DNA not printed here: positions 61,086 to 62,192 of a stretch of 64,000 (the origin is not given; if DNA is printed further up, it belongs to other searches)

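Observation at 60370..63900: Low-GC island carrying an HTH-membrane-HEPN-like-His-rich four-gene operon: candidate mobile defence or toxin module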

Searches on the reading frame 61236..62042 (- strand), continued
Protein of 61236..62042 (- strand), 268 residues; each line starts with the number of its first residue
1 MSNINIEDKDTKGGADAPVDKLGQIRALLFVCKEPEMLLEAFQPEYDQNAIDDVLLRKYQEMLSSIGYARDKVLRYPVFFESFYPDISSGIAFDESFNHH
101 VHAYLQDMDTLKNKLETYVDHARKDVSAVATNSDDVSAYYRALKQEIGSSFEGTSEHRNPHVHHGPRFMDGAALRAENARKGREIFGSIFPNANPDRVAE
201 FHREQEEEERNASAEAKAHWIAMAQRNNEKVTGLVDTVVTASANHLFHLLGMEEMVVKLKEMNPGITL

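Call 81: list_cluster_members(proteins=[P0098, P0099, P0100, P0102, P0106, P0107, P0109, P0111, P0113, P0117])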
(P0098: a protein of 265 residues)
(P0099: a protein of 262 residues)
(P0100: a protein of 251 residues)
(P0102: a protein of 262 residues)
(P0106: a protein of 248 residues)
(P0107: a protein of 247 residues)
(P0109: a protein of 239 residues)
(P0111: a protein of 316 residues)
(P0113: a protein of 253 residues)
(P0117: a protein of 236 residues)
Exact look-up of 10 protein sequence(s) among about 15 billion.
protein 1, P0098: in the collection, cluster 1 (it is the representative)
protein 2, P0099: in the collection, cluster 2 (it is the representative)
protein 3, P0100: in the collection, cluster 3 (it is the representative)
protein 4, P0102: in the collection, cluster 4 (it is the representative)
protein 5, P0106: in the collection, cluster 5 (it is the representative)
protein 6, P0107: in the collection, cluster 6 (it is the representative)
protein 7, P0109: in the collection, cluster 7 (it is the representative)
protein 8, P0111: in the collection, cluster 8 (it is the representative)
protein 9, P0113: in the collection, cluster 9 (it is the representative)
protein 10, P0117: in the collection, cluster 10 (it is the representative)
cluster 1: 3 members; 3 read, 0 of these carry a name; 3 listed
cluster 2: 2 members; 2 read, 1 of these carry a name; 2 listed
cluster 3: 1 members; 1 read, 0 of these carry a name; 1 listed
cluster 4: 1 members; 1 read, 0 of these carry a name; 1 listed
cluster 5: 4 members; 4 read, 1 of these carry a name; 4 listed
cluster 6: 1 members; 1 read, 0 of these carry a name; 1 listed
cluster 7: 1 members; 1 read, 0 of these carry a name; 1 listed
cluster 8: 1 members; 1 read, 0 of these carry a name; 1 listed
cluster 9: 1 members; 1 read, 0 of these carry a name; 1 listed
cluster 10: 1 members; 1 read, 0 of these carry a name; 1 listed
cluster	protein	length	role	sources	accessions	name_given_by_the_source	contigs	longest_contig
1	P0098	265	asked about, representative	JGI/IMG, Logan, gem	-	-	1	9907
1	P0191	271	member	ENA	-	-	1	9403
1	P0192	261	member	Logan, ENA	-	-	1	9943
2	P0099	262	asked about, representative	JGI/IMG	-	hypothetical protein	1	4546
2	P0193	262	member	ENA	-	-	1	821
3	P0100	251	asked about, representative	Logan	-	-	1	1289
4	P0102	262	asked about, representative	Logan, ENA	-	-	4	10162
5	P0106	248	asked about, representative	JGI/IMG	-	-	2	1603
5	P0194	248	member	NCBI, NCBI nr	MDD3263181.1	MAG: hypothetical protein PHR61_05080 [Candidatus Absconditabacteria bacterium] | hypothetical protein [Candidatus Absconditabacteria bacterium]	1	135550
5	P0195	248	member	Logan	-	-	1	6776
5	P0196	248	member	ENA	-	-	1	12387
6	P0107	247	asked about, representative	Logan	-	-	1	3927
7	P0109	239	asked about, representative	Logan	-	-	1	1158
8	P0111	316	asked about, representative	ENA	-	-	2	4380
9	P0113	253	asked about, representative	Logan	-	-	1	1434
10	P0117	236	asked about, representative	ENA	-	-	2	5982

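Call 82: find_encoding_contigs(protein=P0102, flank=5000, max_places=3)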
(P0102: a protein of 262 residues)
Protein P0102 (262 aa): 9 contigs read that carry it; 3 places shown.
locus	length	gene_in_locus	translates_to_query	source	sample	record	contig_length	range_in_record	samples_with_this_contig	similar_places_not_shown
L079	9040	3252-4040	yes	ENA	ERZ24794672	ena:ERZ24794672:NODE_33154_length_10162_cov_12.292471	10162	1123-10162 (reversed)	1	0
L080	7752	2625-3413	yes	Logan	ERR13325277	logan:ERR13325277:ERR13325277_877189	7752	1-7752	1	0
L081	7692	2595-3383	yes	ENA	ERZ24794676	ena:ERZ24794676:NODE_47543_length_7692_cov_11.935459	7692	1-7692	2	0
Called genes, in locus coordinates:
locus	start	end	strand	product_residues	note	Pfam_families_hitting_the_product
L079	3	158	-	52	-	?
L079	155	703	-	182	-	-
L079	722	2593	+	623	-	PF08279:HTH_11 (weak), PF12161:HsdM_N, PF02384:N6_Mtase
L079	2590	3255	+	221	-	-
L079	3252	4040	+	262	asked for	-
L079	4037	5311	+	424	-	PF01420:Methylase_S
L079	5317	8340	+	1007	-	PF04313:HSDR_N, PF04851:ResIII, PF18766:SWI2_SNF2, PF22679:T1R_D3-like, PF11867:T1RH-like_C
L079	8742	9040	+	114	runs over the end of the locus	-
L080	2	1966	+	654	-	?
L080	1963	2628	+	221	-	-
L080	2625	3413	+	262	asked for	-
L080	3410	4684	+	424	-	PF01420:Methylase_S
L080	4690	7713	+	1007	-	PF04313:HSDR_N, PF04851:ResIII, PF18766:SWI2_SNF2, PF22679:T1R_D3-like, PF11867:T1RH-like_C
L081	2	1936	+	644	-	?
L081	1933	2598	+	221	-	-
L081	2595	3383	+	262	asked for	-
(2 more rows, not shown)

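Call 83: find_encoding_contigs(protein=P0194, flank=6000, max_places=3)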
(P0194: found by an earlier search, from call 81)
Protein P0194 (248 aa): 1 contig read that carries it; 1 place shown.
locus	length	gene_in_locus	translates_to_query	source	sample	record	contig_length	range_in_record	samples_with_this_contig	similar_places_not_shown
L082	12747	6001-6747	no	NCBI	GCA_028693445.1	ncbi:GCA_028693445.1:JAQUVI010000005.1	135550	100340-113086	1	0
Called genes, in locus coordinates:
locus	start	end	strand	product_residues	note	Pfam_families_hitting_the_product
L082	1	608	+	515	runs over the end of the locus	PF13541:ChlI, PF01078:Mg_chelatase, PF07728:AAA_5, PF00493:MCM (weak), PF13335:Mg_chelatase_C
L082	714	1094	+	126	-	PF05635:23S_rRNA_IVP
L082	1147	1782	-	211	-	-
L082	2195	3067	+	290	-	-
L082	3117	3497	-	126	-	-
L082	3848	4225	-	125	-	-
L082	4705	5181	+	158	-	PF13274:SocA_Panacea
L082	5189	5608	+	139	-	-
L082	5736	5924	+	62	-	-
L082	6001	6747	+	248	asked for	-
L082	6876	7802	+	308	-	-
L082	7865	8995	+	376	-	-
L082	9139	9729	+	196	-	PF00589:Phage_integrase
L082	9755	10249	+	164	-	-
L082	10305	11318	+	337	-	PF14022:DUF4238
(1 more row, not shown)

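Call 100: search_protein_families(library=padloc, alignment_id=A4, max_evalue=0.01)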
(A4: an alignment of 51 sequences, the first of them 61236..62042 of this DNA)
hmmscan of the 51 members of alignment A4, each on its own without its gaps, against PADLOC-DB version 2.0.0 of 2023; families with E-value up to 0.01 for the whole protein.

A. member 1, window:61236-62042:- (268 aa): 0 families

B. families by the number of members that match (of 51 scanned): 5 families
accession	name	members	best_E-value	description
PDLC01840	CARF2--CARF_HEPN_CARF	1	0.00053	-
PDLC01621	Csx1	1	0.0012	CAS-III; associated_signaling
PDLC00456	JetA1|JetA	1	0.0041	DUF5716 domain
PDLC04162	HEC-08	1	0.005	-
PDLC00636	ZorA2|ZorA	1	0.0094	MotA/ExbB/TolQ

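Call 105: find_encoding_contigs(protein=P0094, flank=2000, max_places=3)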
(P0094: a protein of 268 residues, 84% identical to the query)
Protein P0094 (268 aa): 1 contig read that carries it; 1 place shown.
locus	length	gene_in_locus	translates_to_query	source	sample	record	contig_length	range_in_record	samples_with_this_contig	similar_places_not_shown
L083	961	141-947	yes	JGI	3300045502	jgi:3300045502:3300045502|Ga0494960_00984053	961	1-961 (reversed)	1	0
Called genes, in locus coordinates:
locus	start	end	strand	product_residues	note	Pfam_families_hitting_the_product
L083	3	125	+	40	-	?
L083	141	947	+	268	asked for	-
